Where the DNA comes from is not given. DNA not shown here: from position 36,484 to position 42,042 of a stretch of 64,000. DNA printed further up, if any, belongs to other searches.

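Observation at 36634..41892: Giant TGc / DUF4011 / Upf1-like helicase / Vsr-like endonuclease protein: candidate undescribed single-protein defense system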

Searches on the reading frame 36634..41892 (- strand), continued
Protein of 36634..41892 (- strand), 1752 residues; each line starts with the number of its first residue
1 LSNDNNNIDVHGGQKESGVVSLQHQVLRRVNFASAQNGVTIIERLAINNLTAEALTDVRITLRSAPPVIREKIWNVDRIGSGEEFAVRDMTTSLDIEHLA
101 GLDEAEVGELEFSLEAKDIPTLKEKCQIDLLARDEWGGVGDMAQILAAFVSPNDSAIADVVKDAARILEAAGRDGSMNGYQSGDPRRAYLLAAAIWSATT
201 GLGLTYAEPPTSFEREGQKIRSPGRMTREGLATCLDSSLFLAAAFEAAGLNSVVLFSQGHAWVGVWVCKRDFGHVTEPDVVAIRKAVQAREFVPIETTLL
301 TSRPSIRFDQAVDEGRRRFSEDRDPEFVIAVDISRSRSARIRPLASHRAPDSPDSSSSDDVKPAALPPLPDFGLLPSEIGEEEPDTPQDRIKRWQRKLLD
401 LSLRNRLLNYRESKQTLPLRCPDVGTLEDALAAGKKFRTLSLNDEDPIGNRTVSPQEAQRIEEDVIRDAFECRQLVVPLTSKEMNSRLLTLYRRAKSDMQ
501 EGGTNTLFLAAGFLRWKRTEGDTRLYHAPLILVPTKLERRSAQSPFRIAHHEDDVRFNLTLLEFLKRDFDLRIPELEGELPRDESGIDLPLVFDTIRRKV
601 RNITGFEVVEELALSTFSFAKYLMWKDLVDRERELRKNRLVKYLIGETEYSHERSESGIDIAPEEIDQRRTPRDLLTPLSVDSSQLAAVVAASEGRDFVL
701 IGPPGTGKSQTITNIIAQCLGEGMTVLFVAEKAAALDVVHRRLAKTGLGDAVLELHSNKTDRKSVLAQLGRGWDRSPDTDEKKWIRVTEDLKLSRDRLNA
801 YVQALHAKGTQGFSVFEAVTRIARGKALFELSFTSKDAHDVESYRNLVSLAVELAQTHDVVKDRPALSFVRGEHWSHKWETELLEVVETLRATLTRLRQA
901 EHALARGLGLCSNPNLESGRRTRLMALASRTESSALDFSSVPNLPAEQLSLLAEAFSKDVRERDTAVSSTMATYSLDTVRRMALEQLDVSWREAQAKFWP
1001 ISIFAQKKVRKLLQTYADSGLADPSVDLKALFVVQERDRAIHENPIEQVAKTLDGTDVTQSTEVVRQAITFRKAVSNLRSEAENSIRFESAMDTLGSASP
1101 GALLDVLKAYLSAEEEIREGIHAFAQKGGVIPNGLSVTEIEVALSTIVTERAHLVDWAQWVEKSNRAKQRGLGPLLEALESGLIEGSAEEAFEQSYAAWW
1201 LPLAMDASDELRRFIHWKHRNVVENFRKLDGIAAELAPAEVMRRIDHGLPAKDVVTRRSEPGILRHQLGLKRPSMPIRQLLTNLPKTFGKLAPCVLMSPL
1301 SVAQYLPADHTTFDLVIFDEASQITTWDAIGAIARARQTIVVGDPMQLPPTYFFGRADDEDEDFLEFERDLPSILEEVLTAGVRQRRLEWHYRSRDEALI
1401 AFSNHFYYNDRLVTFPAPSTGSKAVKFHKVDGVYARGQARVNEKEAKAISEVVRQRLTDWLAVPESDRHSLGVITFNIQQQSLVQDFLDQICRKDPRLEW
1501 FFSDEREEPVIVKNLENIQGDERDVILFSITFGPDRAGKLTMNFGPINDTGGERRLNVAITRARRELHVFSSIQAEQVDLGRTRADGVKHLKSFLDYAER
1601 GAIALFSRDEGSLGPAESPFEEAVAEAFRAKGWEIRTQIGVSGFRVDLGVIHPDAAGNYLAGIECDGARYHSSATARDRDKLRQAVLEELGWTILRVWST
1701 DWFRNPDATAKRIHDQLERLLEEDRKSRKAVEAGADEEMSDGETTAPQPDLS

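Call 69: search_protein_families(library=ncbifam, proteins=[P0002, P0092, L002:9962-15604:+, L003:9959-16402:+], max_evalue=1e-30)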
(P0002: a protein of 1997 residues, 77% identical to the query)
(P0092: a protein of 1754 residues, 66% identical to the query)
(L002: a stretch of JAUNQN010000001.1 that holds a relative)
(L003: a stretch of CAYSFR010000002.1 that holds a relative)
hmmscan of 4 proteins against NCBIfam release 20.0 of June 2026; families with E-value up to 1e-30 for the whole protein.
P0002 (1997 aa): 2 families
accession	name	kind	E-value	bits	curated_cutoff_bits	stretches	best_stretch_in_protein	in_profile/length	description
NF058533.1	antiphage_ProA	equivalog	0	2030.1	1500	1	31-1972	1-1903/1903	anti-phage protein ProA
NF042953.1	Hhe_antiphage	equivalog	2.9e-234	780.9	2000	2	1148-1734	1112-1697/1797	DUF4011 domain-containing anti-phage protein Hhe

P0092 (1754 aa): 2 families
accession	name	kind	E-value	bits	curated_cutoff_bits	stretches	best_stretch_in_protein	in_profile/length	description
NF058533.1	antiphage_ProA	equivalog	0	1957.7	1500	1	31-1753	1-1718/1903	anti-phage protein ProA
NF042953.1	Hhe_antiphage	equivalog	4.1e-232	773.7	2000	2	1052-1747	1020-1689/1797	DUF4011 domain-containing anti-phage protein Hhe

L002:9962-15604:+ (1880 aa): 2 families
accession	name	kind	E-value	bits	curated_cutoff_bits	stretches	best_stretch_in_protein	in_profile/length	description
NF058533.1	antiphage_ProA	equivalog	0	1536.1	1500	1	29-1846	4-1888/1903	anti-phage protein ProA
NF042953.1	Hhe_antiphage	equivalog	5.5e-220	733.5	2000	2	1122-1684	1124-1689/1797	DUF4011 domain-containing anti-phage protein Hhe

L003:9959-16402:+ (2147 aa): 2 families
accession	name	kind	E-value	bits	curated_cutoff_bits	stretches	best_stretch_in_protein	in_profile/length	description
NF058533.1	antiphage_ProA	equivalog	0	2137.6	1500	1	26-2125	1-1903/1903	anti-phage protein ProA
NF042953.1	Hhe_antiphage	equivalog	2.1e-255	850.9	2000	2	1322-1949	1059-1686/1797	DUF4011 domain-containing anti-phage protein Hhe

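Call 77: search_dna_similar(query=window:36634-41892:-, collection=phages, mode=protein, max_rows=10, max_evalue=1e-10)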
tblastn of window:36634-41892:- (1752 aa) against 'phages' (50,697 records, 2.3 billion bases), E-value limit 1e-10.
Records with a match: 3; places in all: 3; records where one place covers at least 80% of the query: 0.
Best place of each record, by identity: <60% 3.
By first word of the organism name: Liberibacter 2; Bacteriophage 1.
By host as written in the record: - 1; Candidatus Liberibacter asiaticus 1; Candidatus Liberibacter asiaticus str. JXGC 1.
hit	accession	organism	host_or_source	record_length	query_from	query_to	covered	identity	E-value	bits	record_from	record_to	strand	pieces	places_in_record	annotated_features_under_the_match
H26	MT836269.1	Bacteriophage sp.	human fecal samples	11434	20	1719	79%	35.5%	3e-119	845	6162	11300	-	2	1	record has no annotation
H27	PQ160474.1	Liberibacter phage P-9PA-3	Candidatus Liberibacter asiaticus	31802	1463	1704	14%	34.5%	2e-22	153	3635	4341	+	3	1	DNA helicase-like protein (x2)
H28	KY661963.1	Liberibacter phage P-JXGC-3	Candidatus Liberibacter asiaticus str. ...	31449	1463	1704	14%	34.5%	2e-22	153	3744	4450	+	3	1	DNA helicase related protein | hypothetical protein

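Call 86: search_dna_similar(query=window:36634-41892:-, collection=plasmids, mode=protein, max_rows=30, max_evalue=1e-20, rows=spread)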
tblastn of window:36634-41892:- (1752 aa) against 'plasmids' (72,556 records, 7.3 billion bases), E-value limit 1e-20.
Records with a match: 484; places in all: 517; records where one place covers at least 80% of the query: 71.
Best place of each record, by identity: <60% 484.
By first word of the organism name: Klebsiella 243; Ralstonia 105; Rhizobium 22; Acinetobacter 17; Raoultella 12; Paracoccus 6; Mesorhizobium 6; Vibrio 5; Variovorax 5; Thioclava 4; and 45 more.
By predicted mobility (MOB-suite, as given by PLSDB): conjugative 214; non-mobilizable 148; mobilizable 122.
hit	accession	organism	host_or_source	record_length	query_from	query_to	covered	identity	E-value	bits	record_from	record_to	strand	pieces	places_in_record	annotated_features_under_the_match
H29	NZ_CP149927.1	Thioclava sp. GXIMD4216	-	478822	18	1745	99%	58.1%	0e+0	1873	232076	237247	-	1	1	DUF3320 domain-containing protein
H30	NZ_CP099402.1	Rhizobium sp. Pop5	Phaseolus vulgaris,Cell culture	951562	31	1732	97%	46.8%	0e+0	1403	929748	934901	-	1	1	DUF3320 domain-containing protein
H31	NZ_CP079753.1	Raoultella ornithinolytica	cell culture,urine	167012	20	1725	97%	39.3%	0e+0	1114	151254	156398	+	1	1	DUF3320 domain-containing protein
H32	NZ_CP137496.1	Pseudomonas aeruginosa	Homo sapiens,Bacterial culture sample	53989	19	1750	86%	43.2%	0e+0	1159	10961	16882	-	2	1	DUF3320 domain-containing protein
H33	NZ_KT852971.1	Acinetobacter baumannii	nasal swab (community carriage sample, ...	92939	21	1720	97%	35.0%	0e+0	883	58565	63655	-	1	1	DUF4011 domain-containing protein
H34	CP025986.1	Ralstonia solanacearum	Cucurbita maxima,culture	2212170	455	1723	54%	38.6%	8e-104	587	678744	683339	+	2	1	helicase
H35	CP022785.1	Ralstonia solanacearum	Solanum tuberosum,single cell,Potato ...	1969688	455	1723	54%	38.6%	1e-103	586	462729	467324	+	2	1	none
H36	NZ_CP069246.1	Ralstonia pseudosolanacearum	Arachis hypogaea,tissue sample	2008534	455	1723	54%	38.6%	3e-103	585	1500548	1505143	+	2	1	none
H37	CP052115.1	Ralstonia solanacearum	tomato,cell culture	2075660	455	1723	53%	38.8%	4e-99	571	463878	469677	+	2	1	IS5 family transposase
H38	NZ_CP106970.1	Haloferax alexandrinus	-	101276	499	1722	52%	37.8%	1e-115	555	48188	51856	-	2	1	DUF4011 domain-containing protein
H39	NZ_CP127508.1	Klebsiella pneumoniae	Homo sapiens,blood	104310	479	1720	49%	37.4%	5e-98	516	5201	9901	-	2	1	hhe: DUF4011 domain-containing anti-phage protein Hhe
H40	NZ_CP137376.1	Klebsiella pneumoniae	Homo sapiens,pure culture,rectal swab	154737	479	1720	49%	37.4%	5e-98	516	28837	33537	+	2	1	hhe: DUF4011 domain-containing anti-phage protein Hhe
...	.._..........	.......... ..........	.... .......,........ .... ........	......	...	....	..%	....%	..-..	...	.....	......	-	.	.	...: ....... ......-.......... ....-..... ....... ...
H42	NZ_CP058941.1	Klebsiella pneumoniae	Homo sapiens,blood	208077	479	1720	49%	37.4%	5e-98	516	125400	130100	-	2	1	hhe: DUF4011 domain-containing anti-phage protein Hhe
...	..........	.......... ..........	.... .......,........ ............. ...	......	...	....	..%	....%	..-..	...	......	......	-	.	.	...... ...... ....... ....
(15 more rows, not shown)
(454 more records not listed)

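Call 87: get_annotated_region(hit=H39, flank=2500)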
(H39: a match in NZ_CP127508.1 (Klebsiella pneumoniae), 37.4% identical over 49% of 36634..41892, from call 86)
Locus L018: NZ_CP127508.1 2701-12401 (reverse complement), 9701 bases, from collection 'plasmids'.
description: Klebsiella pneumoniae strain PS00259.4 plasmid pPS00259_4A.1, complete sequence
organism: Klebsiella pneumoniae (NCBI taxid 573)
taxonomy: Bacteria; Pseudomonadota; Gammaproteobacteria; Enterobacterales; Enterobacteriaceae; Klebsiella; Klebsiella pneumoniae
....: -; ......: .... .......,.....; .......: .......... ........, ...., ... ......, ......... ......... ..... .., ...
typing (MOB-suite, as given by PLSDB): conjugative; replicon IncFII,rep_cluster_1418,rep_cluster_2183; relaxase MOBF,MOBF; mating-pair formation MPF_F
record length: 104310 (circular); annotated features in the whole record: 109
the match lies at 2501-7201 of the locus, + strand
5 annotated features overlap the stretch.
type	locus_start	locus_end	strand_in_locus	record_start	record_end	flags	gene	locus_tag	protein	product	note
CDS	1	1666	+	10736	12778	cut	-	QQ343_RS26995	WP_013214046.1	DUF262 domain-containing protein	-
CDS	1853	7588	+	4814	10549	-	hhe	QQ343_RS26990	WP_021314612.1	DUF4011 domain-containing anti-phage protein Hhe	GO:0051607 - defense response to virus [Evidence IEA]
CDS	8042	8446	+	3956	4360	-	-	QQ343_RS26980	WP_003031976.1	transposase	GO:0006313 - DNA transposition [Evidence IEA]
CDS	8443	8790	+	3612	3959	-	tnpB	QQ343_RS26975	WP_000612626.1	IS66 family insertion sequence element accessory protein TnpB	-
CDS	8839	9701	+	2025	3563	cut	-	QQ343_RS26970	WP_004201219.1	IS66-like element ISKpn24 family transposase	GO:0006313 - DNA transposition [Evidence IEA]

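Call 88: get_annotated_region(hit=H32, flank=6000)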
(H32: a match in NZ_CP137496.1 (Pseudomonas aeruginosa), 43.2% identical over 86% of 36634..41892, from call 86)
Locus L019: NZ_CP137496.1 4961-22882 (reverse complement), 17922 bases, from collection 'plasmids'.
description: Pseudomonas aeruginosa strain HPA0875 plasmid pHPA0875-2, complete sequence
organism: Pseudomonas aeruginosa (NCBI taxid 287)
taxonomy: Bacteria; Pseudomonadota; Gammaproteobacteria; Pseudomonadales; Pseudomonadaceae; Pseudomonas; Pseudomonas aeruginosa
host: -; source: Homo sapiens,Bacterial culture sample; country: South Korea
typing (MOB-suite, as given by PLSDB): conjugative; relaxase MOBH; mating-pair formation MPF_G
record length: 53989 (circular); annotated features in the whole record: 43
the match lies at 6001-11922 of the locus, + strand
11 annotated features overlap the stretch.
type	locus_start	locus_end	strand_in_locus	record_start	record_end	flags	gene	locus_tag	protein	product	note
CDS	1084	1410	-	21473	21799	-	-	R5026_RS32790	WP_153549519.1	hypothetical protein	-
CDS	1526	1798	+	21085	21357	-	-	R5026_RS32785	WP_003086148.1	type II toxin-antitoxin system ParD family antitoxin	GO:0051983 - regulation of chromosome segregation [Evidence IEA]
CDS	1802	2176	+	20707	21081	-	-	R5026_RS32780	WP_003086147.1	type II toxin-antitoxin system RelE/ParE family toxin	GO:0030541 - plasmid partitioning [Evidence IEA]; GO:0051290 - protein heterotetramerization [Evidence IEA]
CDS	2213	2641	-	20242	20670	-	-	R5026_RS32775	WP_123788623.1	hypothetical protein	-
CDS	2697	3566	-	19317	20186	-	paeM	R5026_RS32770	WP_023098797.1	lipid II-degrading bacteriocin PaeM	-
CDS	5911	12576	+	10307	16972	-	-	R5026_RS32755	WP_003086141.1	DUF3320 domain-containing protein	-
CDS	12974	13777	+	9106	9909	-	-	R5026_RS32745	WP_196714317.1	hypothetical protein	-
CDS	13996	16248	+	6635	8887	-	-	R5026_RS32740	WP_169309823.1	ATP-dependent helicase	-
CDS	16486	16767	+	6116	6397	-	-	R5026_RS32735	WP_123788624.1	hypothetical protein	-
CDS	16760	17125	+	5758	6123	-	-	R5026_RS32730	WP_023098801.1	hypothetical protein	-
CDS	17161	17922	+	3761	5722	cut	-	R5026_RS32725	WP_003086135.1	hypothetical protein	-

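Call 90: search_protein_families(library=pfam, proteins=[L018:1853-7588:+], max_evalue=0.001)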
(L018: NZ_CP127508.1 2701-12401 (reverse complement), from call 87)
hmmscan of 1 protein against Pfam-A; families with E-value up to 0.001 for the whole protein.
L018:1853-7588:+ (1911 aa): 11 families
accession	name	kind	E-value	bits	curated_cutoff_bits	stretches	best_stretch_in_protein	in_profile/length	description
PF13195.11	DUF4011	-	1.6e-37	129.4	22.2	1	30-308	1-158/158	Protein of unknown function (DUF4011)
PF18741.7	MTES_1575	-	4.1e-37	126.6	38.2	1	1683-1780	1-96/96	REase_MTES_1575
PF13086.12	AAA_11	-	6.2e-17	62.6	27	2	1378-1420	212-254/257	AAA domain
PF13087.12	AAA_12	-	9.9e-12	45.3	27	1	1455-1637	19-193/195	AAA domain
PF13245.12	AAA_19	-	4.7e-09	37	25.1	0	430-491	1-64/134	AAA domain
PF13604.12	AAA_30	-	3.8e-08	33.7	27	0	428-489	4-67/191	AAA domain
PF00580.27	UvrD-helicase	-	1e-05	25.8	23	1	436-620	10-181/271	UvrD/REP helicase N-terminal domain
PF04480.18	DUF559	-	2.7e-05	24.4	20.6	1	1724-1780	55-108/109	Protein of unknown function (DUF559)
PF01443.25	Viral_helicase1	-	0.00014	22.2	21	0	443-514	1-68/228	Viral superfamily 1 RNA helicase core domain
PF01580.24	FtsK_SpoIIIE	-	0.00058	19.8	24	0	429-466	27-65/221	FtsK/SpoIIIE family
PF13401.12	AAA_22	-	0.00062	20.5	27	0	441-575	6-129/130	AAA domain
